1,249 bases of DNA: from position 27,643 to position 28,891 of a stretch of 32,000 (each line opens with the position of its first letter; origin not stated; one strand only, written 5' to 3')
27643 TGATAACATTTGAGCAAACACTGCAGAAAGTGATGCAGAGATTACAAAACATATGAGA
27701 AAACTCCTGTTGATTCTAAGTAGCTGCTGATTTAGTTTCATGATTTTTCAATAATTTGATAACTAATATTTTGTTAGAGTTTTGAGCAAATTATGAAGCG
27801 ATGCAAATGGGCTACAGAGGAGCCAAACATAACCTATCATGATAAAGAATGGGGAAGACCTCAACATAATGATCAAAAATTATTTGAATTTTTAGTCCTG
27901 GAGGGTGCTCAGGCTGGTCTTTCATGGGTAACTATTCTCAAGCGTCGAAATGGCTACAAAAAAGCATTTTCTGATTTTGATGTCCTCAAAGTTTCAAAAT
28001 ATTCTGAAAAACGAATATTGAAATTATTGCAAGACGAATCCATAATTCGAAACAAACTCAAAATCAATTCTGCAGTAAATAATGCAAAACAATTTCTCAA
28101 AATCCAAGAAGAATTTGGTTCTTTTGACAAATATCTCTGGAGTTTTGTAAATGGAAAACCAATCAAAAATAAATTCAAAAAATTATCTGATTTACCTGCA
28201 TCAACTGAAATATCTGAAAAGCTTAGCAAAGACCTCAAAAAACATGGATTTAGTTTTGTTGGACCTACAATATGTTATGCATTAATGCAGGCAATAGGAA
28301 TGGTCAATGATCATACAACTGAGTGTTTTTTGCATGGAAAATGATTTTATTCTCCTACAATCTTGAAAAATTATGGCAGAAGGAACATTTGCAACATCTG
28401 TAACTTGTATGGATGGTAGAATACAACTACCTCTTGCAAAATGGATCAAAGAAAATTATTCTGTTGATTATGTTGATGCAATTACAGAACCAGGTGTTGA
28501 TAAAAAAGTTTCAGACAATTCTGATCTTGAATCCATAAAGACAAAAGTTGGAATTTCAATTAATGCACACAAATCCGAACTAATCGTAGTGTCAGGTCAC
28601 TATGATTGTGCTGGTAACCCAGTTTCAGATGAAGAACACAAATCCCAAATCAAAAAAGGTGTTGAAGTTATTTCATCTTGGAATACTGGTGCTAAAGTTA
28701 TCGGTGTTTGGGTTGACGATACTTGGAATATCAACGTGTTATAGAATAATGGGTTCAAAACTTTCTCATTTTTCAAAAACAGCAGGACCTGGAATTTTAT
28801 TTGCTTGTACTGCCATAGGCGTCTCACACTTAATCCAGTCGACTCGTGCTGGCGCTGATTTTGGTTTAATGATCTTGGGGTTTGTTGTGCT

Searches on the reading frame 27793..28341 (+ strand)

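Call 42: search_protein_families(library=pfam, proteins=[window:27793-28341:+], max_evalue=0.01)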
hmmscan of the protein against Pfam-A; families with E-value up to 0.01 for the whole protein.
window:27793-28341:+ (183 aa): 2 families
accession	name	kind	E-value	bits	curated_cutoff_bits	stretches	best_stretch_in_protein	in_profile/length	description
PF03352.18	Adenine_glyco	-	5.7e-81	271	25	1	6-180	1-176/177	Methyladenine glycosylase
PF23001.1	MBTP1_N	-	7.9e-05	23.3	27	1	43-86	32-74/80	Membrane-bound Site-1 Protease Family N-terminal domain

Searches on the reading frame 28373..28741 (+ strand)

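Call 64: search_protein_families(library=pfam, proteins=[window:28373-28741:+], max_evalue=0.01)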
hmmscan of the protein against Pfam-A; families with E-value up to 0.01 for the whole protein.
window:28373-28741:+ (123 aa): 2 families
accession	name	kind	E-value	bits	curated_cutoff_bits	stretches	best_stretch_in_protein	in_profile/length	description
PF20393.3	Pro_CA_2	-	7.9e-49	165.5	30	1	3-122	2-123/125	Putative carbonic anhydrase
PF00484.24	Pro_CA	-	0.0019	19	25.7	1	10-95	4-86/156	Carbonic anhydrase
